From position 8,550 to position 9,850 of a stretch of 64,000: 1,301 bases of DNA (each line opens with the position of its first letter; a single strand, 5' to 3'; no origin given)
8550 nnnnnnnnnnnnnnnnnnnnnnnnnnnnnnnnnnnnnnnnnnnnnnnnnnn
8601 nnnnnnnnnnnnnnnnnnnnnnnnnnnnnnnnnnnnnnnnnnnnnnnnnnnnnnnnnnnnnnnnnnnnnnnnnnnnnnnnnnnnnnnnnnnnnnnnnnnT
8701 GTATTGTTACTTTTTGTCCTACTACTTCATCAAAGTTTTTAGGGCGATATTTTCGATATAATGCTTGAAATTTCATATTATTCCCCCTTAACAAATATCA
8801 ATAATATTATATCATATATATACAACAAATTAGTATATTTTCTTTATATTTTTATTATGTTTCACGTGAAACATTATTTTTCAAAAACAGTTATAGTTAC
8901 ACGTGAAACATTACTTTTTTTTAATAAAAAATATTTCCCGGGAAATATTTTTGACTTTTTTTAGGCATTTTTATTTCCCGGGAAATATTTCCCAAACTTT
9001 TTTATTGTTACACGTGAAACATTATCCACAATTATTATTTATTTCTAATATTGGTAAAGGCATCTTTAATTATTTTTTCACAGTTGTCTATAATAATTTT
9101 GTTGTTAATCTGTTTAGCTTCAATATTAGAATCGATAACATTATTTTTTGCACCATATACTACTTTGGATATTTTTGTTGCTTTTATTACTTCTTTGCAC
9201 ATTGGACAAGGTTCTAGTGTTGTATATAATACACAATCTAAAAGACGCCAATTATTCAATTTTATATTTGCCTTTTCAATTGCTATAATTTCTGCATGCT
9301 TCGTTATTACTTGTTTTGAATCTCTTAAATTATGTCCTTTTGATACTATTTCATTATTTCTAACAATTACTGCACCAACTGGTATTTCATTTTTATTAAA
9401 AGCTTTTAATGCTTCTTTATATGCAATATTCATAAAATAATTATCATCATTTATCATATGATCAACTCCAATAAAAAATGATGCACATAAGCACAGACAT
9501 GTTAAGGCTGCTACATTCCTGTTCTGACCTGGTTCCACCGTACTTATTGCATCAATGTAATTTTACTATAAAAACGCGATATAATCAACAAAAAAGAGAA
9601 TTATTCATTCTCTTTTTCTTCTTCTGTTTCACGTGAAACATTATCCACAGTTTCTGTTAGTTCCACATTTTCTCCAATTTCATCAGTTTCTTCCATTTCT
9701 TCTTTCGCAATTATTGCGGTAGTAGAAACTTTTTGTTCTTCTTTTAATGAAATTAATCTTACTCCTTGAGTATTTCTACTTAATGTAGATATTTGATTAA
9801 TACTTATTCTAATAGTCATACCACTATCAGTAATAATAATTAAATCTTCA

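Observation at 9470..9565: Unannotated small SRP RNA (ffs) on the minus strand between gyrA and tadA, hidden under a spurious N-terminal extension of the tadA ORF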

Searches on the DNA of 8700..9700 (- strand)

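Call 15: search_rna_families(sources=[L001, L002, L003, L004, L005, L006, L007, L008], threshold=gathering, show_alignments=0)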
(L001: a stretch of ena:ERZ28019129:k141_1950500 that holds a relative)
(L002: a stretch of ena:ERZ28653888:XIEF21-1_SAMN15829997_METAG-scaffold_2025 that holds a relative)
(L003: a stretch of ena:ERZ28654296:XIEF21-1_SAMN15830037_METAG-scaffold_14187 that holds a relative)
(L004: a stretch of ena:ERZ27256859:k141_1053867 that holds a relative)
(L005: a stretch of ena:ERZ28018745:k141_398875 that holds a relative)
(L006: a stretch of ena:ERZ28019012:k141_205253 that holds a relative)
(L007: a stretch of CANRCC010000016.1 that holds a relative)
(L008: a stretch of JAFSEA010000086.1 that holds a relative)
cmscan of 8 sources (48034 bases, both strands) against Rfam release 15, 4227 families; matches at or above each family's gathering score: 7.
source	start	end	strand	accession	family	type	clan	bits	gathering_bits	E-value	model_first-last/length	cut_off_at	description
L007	193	291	+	RF00169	Bacteria_small_SRP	Gene;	CL00003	52.6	40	9.5e-09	1-97/97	no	Bacterial small signal recognition particle RNA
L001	2899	2988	+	RF00169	Bacteria_small_SRP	Gene;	CL00003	48.8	40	1.1e-07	1-97/97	no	Bacterial small signal recognition particle RNA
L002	2899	2988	+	RF00169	Bacteria_small_SRP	Gene;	CL00003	48.8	40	1.1e-07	1-97/97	no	Bacterial small signal recognition particle RNA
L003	2899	2988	+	RF00169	Bacteria_small_SRP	Gene;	CL00003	48.8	40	1.1e-07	1-97/97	no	Bacterial small signal recognition particle RNA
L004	2899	2988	+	RF00169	Bacteria_small_SRP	Gene;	CL00003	48.8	40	1.1e-07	1-97/97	no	Bacterial small signal recognition particle RNA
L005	2899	2988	+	RF00169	Bacteria_small_SRP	Gene;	CL00003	48.8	40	1.1e-07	1-97/97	no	Bacterial small signal recognition particle RNA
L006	1300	1389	+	RF00169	Bacteria_small_SRP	Gene;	CL00003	48.8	40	1.1e-07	1-97/97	no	Bacterial small signal recognition particle RNA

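Call 19: search_rna_families(sources=[L009, L010, L011, L012, L013, L014, L015, L016, L017, L018, L019, L020, L021, L022, L023, L024, L025, L026, L027, L028], threshold=gathering)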
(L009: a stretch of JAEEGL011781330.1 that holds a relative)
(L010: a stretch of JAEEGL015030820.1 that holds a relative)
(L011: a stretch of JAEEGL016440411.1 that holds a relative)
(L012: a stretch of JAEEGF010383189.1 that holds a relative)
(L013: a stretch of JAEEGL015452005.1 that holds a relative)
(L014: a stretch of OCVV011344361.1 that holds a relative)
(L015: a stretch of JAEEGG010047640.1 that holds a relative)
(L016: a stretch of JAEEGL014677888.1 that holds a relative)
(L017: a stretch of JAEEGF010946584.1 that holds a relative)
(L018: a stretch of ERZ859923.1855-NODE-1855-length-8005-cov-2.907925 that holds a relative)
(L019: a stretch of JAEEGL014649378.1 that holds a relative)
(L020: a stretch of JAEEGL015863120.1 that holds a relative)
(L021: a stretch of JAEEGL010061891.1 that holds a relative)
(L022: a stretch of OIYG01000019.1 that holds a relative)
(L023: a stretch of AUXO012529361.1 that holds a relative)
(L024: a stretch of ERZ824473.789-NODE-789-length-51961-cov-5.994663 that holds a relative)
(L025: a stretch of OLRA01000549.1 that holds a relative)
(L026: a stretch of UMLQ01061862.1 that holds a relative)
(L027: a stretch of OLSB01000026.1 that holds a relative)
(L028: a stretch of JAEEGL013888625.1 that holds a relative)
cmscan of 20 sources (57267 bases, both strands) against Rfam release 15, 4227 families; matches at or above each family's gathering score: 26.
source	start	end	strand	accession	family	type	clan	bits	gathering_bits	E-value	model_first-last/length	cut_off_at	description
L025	1385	1458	+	RF00005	tRNA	Gene; tRNA;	CL00001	69.8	29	3.1e-13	1-71/71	no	tRNA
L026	1385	1458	+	RF00005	tRNA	Gene; tRNA;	CL00001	69.8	29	3.1e-13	1-71/71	no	tRNA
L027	1385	1458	+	RF00005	tRNA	Gene; tRNA;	CL00001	69.8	29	3.1e-13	1-71/71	no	tRNA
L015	1956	2029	+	RF00005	tRNA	Gene; tRNA;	CL00001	66.9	29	2e-12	1-71/71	no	tRNA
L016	1956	2029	+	RF00005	tRNA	Gene; tRNA;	CL00001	66.9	29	2e-12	1-71/71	no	tRNA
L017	1956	2029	+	RF00005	tRNA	Gene; tRNA;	CL00001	66.9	29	2e-12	1-71/71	no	tRNA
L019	2877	2972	+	RF00169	Bacteria_small_SRP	Gene;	CL00003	66.4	40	1.6e-12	1-97/97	no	Bacterial small signal recognition particle RNA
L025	2745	2840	+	RF00169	Bacteria_small_SRP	Gene;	CL00003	66.2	40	1.8e-12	1-97/97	no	Bacterial small signal recognition particle RNA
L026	2744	2839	+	RF00169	Bacteria_small_SRP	Gene;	CL00003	66.2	40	1.8e-12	1-97/97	no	Bacterial small signal recognition particle RNA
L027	2744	2839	+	RF00169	Bacteria_small_SRP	Gene;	CL00003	66.2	40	1.8e-12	1-97/97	no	Bacterial small signal recognition particle RNA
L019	613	686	+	RF00005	tRNA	Gene; tRNA;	CL00001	64.6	29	8.6e-12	1-71/71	no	tRNA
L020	599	671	+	RF00005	tRNA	Gene; tRNA;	CL00001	64.4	29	9.5e-12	1-71/71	no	tRNA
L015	1334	1406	-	RF00005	tRNA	Gene; tRNA;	CL00001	64.1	29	1.2e-11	1-71/71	no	tRNA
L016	1334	1406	-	RF00005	tRNA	Gene; tRNA;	CL00001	64.1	29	1.2e-11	1-71/71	no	tRNA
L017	1334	1406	-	RF00005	tRNA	Gene; tRNA;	CL00001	64.1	29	1.2e-11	1-71/71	no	tRNA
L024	2807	2902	+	RF00169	Bacteria_small_SRP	Gene;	CL00003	63.5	40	1e-11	1-97/97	no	Bacterial small signal recognition particle RNA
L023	751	848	+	RF00169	Bacteria_small_SRP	Gene;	CL00003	60.8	40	5.9e-11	1-97/97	no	Bacterial small signal recognition particle RNA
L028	40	139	+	RF00169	Bacteria_small_SRP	Gene;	CL00003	58.6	40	2.3e-10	1-97/97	no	Bacterial small signal recognition particle RNA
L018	116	201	+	RF00169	Bacteria_small_SRP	Gene;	CL00003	58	40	3.4e-10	1-97/97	no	Bacterial small signal recognition particle RNA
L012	792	879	+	RF00169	Bacteria_small_SRP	Gene;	CL00003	55.8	40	1.5e-09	1-97/97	no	Bacterial small signal recognition particle RNA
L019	1972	2062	+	RF00005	tRNA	Gene; tRNA;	CL00001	55.3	29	3.1e-09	1-71/71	no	tRNA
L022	1242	1327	+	RF00169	Bacteria_small_SRP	Gene;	CL00003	52.8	40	1e-08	1-97/97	no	Bacterial small signal recognition particle RNA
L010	127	216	+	RF00169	Bacteria_small_SRP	Gene;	CL00003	52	40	1.7e-08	1-97/97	no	Bacterial small signal recognition particle RNA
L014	1373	1464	+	RF00169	Bacteria_small_SRP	Gene;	CL00003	47.9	40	2.4e-07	1-97/97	no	Bacterial small signal recognition particle RNA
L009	1398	1488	+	RF00169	Bacteria_small_SRP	Gene;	CL00003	44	40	2.9e-06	1-97/97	no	Bacterial small signal recognition particle RNA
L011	1015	1112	+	RF00169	Bacteria_small_SRP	Gene;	CL00003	43.4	40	4.3e-06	1-97/97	no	Bacterial small signal recognition particle RNA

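Call 20: search_rna_families(sources=[L029, L030, L034, L035, L036, L037, L038, L039, L040, L041, L042, L043, L044, L046, L047, L048, L050, L054, L056, L059], threshold=gathering)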
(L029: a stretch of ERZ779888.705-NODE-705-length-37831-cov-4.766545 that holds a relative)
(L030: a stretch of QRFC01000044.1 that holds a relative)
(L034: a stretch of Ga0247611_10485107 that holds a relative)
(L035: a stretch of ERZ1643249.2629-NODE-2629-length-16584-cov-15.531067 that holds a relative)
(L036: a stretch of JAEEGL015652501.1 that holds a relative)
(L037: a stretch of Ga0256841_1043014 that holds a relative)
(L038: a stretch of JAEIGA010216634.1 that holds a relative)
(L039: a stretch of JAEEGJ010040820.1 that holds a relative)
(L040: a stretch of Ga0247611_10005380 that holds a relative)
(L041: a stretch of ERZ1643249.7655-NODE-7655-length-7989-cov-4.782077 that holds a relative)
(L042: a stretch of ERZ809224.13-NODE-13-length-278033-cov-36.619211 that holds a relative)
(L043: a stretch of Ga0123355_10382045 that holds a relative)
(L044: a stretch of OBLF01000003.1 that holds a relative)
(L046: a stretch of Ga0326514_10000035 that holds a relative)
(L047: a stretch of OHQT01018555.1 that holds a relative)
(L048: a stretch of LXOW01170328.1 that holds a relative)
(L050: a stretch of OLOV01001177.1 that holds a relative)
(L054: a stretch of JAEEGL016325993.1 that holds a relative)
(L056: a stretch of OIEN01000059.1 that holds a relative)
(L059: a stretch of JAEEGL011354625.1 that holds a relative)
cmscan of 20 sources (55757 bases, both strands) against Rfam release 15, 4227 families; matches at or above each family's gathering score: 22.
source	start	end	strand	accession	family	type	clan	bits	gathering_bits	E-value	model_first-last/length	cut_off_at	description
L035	1405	1502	+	RF00169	Bacteria_small_SRP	Gene;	CL00003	70.6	40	1e-13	1-97/97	no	Bacterial small signal recognition particle RNA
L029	1385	1458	+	RF00005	tRNA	Gene; tRNA;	CL00001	69.8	29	3e-13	1-71/71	no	tRNA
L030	1385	1458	+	RF00005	tRNA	Gene; tRNA;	CL00001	69.8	29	3e-13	1-71/71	no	tRNA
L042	1407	1480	+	RF00005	tRNA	Gene; tRNA;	CL00001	68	29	9.9e-13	1-71/71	no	tRNA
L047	48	121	+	RF00005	tRNA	Gene; tRNA;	CL00001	68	29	9.9e-13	1-71/71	no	tRNA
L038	901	974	+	RF00005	tRNA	Gene; tRNA;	CL00001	67.7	29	1.1e-12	1-71/71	no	tRNA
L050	1400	1473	+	RF00005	tRNA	Gene; tRNA;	CL00001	67.7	29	1.2e-12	1-71/71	no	tRNA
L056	1400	1473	+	RF00005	tRNA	Gene; tRNA;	CL00001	67.7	29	1.2e-12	1-71/71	no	tRNA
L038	2577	2672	+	RF00169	Bacteria_small_SRP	Gene;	CL00003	67.3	40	8.2e-13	1-97/97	no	Bacterial small signal recognition particle RNA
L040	1396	1491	+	RF00169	Bacteria_small_SRP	Gene;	CL00003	67.1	40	9.3e-13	1-97/97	no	Bacterial small signal recognition particle RNA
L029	2744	2839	+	RF00169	Bacteria_small_SRP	Gene;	CL00003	66.2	40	1.7e-12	1-97/97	no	Bacterial small signal recognition particle RNA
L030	2744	2839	+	RF00169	Bacteria_small_SRP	Gene;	CL00003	66.2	40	1.7e-12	1-97/97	no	Bacterial small signal recognition particle RNA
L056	2761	2856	+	RF00169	Bacteria_small_SRP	Gene;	CL00003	66.2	40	1.7e-12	1-97/97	no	Bacterial small signal recognition particle RNA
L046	1389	1461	+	RF00005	tRNA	Gene; tRNA;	CL00001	63.9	29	1.3e-11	1-71/71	no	tRNA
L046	2777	2873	+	RF00169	Bacteria_small_SRP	Gene;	CL00003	63.8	40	8.1e-12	1-97/97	no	Bacterial small signal recognition particle RNA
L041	2905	2999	+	RF00169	Bacteria_small_SRP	Gene;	CL00003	63.3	40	1.1e-11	1-97/97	no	Bacterial small signal recognition particle RNA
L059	1129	1214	+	RF00169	Bacteria_small_SRP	Gene;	CL00003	60.9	40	5.2e-11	1-97/97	no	Bacterial small signal recognition particle RNA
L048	1403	1500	+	RF00169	Bacteria_small_SRP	Gene;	CL00003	58.3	40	2.8e-10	1-97/97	no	Bacterial small signal recognition particle RNA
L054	1389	1487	+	RF00169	Bacteria_small_SRP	Gene;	CL00003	58.2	40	2.9e-10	1-97/97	no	Bacterial small signal recognition particle RNA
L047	742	812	+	RF00005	tRNA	Gene; tRNA;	CL00001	54.3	29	5.7e-09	1-71/71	no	tRNA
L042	2920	3008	+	RF00005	tRNA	Gene; tRNA;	CL00001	54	29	7e-09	1-71/71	no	tRNA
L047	648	739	+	RF00169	Bacteria_small_SRP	Gene;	CL00003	52.1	40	1.6e-08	1-97/97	no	Bacterial small signal recognition particle RNA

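Call 28: search_rna_families(source=window, start=8700, end=9700, threshold=evalue, max_evalue=1)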
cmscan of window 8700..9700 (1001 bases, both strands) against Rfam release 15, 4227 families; matches with E-value up to 1: 3.
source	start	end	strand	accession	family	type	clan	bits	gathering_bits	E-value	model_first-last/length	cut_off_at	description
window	9470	9559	-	RF00169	Bacteria_small_SRP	Gene;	CL00003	48.8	40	2.3e-09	1-97/97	no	Bacterial small signal recognition particle RNA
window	8924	8995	-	RF03729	mir-2363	Gene; miRNA;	-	28.4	90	0.0067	1-72/72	no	mir-2363 microRNA precursor family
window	8857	8914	-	RF03326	mir-312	Gene; miRNA;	-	21.5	55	0.085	1-67/67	no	mir-312 microRNA precursor family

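Call 50: build_rna_model(alignment_id=A2, structure=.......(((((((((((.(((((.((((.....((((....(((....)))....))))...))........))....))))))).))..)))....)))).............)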
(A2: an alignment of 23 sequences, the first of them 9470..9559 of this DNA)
Model R1 built from alignment A2 (23 sequences, 115 columns); structure: as given.
model positions 96; base pairs 27; branch points 0; effective number of sequences 2.03; information 0.596 bits per position. Calibrated on 0.2 Mb of random sequence (short: E-values are rough).
structure used (alignment columns):
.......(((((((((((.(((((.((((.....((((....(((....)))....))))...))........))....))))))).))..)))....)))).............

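Call 51: search_with_rna_model(model_id=R1, sources=[window, L007, L008, L009, L010, L011, L012, L013, L014, L015, L016, L017, L018, L019, L020, L021, L022, L023, L024, L025, L026, L027, L028, L029, L030, L031, L032, L033, L034, L035, L036, L037, L038, L039, L040, L041, L042, L043, L044, L045, L046, L047, L048, L049, L050, L051, L052, L053, L054, L055, L056, L057, L058, L059, L060, L061, L062, L063, L064, L065, L066, L067, L068, L069, L070, L071, L072, L073, L074, L075, L076, L077, L078, L079, L080, L081, L082, L083, L084, L085, L086, L087, L088], max_evalue=0.001, make_alignment=true)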
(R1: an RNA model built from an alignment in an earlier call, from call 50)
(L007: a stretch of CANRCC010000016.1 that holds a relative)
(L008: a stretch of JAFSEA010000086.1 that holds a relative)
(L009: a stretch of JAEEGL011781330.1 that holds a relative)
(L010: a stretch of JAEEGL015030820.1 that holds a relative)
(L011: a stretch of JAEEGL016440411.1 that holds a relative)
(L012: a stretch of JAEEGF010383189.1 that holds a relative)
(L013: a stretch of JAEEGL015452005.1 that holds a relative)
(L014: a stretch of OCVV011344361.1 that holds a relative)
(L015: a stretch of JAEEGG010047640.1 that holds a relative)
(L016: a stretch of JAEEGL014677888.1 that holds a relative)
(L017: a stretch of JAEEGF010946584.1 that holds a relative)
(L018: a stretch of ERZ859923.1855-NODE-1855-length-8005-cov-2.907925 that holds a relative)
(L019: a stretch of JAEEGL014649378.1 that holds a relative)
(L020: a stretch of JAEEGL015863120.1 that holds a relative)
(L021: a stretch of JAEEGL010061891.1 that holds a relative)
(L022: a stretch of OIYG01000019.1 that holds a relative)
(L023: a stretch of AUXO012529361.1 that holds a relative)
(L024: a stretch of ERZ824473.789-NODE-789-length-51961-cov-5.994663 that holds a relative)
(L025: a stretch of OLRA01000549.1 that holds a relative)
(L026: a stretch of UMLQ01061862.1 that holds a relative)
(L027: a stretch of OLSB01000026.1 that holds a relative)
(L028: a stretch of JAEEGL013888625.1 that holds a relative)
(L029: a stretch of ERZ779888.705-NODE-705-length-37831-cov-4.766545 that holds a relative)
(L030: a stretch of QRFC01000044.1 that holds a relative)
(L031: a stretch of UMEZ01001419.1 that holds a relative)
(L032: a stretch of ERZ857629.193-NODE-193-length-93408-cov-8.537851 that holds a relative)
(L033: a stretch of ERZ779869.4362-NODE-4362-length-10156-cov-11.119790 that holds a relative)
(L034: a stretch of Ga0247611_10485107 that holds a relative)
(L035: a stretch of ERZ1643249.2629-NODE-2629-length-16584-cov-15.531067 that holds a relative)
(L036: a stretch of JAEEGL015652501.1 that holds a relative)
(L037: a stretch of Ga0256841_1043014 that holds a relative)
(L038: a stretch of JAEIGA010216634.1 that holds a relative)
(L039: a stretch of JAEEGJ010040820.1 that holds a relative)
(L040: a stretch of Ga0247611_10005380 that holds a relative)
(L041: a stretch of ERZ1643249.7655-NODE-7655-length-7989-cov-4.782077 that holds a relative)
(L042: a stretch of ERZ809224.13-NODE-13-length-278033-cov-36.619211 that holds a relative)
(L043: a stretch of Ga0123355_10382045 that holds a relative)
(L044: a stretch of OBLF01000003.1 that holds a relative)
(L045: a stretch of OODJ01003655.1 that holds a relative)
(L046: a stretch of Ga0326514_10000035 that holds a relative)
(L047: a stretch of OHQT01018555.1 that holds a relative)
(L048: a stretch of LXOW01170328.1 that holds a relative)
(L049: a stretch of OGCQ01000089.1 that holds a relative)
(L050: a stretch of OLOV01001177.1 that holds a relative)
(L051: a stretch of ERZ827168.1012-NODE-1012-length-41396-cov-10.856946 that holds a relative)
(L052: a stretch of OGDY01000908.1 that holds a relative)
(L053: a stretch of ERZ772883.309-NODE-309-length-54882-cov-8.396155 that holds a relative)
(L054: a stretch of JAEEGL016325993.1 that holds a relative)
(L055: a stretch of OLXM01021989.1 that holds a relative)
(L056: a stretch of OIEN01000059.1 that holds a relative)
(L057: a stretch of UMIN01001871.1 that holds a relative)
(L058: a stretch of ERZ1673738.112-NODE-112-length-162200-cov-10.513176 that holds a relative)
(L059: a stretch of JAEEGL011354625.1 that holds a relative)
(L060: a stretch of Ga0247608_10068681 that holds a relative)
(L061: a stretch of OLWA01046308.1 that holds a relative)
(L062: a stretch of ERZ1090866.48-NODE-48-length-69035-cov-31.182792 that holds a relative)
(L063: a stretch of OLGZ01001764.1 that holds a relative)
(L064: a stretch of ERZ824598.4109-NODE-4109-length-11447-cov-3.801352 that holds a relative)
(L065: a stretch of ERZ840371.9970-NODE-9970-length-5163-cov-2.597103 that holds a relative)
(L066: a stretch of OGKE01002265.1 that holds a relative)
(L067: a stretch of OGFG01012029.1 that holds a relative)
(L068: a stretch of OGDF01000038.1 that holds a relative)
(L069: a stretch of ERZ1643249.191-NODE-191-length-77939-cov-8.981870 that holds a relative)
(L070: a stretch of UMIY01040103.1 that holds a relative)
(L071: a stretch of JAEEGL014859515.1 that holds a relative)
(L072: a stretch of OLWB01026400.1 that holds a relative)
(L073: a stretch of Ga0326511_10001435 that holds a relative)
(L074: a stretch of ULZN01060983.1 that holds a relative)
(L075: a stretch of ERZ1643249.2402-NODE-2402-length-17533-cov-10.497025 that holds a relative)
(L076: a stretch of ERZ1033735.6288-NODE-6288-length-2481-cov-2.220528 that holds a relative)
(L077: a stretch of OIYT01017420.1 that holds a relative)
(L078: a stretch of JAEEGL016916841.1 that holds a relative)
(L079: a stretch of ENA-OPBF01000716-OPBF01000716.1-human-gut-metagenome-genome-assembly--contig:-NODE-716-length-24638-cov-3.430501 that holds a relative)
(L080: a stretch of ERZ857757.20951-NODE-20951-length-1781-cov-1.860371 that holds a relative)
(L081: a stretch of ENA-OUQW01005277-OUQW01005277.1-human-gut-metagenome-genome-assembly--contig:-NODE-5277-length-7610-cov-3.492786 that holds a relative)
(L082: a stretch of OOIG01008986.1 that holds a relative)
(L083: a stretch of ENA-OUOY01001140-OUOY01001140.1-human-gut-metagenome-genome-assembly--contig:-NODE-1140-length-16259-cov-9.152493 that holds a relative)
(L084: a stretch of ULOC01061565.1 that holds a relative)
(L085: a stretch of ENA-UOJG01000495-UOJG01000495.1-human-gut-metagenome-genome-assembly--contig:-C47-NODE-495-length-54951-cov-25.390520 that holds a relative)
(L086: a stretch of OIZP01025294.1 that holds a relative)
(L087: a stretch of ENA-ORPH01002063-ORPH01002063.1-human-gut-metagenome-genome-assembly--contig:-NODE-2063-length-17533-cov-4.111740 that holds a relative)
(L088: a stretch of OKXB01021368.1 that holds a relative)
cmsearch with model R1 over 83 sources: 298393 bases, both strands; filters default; matches with E-value up to 0.001: 52.
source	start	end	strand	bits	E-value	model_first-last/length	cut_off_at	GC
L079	2951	3046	+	94.2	1.8e-22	1-96/96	no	0.39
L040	1396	1491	+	94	2e-22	1-96/96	no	0.38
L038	2577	2672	+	92.6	5.1e-22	1-96/96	no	0.4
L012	787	884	+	92.2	6.7e-22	1-96/96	no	0.38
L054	1388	1485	+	91.7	9.1e-22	1-96/96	no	0.38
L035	1405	1502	+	91.2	1.3e-21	1-96/96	no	0.38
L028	40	137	+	90.5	1.9e-21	1-96/96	no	0.34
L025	2745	2840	+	90.3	2.1e-21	1-96/96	no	0.39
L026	2744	2839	+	90.3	2.1e-21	1-96/96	no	0.39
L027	2744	2839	+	90.3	2.1e-21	1-96/96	no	0.39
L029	2744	2839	+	90.3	2.1e-21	1-96/96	no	0.39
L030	2744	2839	+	90.3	2.1e-21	1-96/96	no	0.39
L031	2744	2839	+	90.3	2.1e-21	1-96/96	no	0.39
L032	2744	2839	+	90.3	2.1e-21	1-96/96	no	0.39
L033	2744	2839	+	90.3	2.1e-21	1-96/96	no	0.39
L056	2761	2856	+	90.3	2.1e-21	1-96/96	no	0.39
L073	2777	2873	+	90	2.6e-21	1-96/96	no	0.35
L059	1124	1219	+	89.9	2.8e-21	1-96/96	no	0.35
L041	2904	3000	+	89.6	3.4e-21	1-96/96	no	0.35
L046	2777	2873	+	89.4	3.8e-21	1-96/96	no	0.36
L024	2807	2902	+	88.2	8.2e-21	1-96/96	no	0.45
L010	122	221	+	86.9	1.9e-20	1-96/96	no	0.37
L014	1367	1470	+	86.5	2.4e-20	1-96/96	no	0.35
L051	2762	2857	+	86.4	2.5e-20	1-96/96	no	0.38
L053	2762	2857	+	86.4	2.5e-20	1-96/96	no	0.38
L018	111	206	+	86.4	2.5e-20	1-96/96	no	0.33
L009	1392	1494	+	85.6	4.3e-20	1-96/96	no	0.35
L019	2877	2972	+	84.8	7.2e-20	1-96/96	no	0.39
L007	193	288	+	84.4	9.4e-20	1-96/96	no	0.34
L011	1015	1118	+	83.1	2.1e-19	1-96/96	no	0.38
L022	1237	1332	+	82.2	3.7e-19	1-96/96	no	0.32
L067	1308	1406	+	81.2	7.1e-19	1-96/96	no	0.4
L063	2757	2855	+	78.9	3e-18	1-96/96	no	0.39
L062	288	384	+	78.6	3.7e-18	1-96/96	no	0.32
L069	186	282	+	78.6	3.7e-18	1-96/96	no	0.32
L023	751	846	+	78.2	4.8e-18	1-96/96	no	0.45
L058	2757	2855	+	77.4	7.9e-18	1-96/96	no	0.41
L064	2757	2855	+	77.4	7.9e-18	1-96/96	no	0.41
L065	1812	1910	+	77.4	7.9e-18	1-96/96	no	0.41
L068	2757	2855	+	77.4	7.9e-18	1-96/96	no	0.41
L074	2757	2855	+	77.4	7.9e-18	1-96/96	no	0.41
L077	2012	2110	+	77.4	7.9e-18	1-96/96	no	0.41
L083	2757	2855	+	77.4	7.9e-18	1-96/96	no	0.41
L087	2757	2855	+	77.4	7.9e-18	1-96/96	no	0.41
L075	2774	2872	+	77.1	9.3e-18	1-96/96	no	0.39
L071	411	506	+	76.2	1.7e-17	1-96/96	no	0.35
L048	1403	1498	+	74.1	6.2e-17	1-96/96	no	0.47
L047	646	741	+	71.3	3.7e-16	1-96/96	no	0.46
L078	2753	2847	+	59.9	5.2e-13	1-96/96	no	0.36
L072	1900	1970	+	56.9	3.6e-12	1-71/96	3'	0.44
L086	1361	1417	+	35.9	2.1e-06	1-57/96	3'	0.47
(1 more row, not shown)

Alignment A4: 52 matches aligned to the model, 115 columns, each read 5' to 3' on its own strand. Consensus structure (alignment columns), stored with it:
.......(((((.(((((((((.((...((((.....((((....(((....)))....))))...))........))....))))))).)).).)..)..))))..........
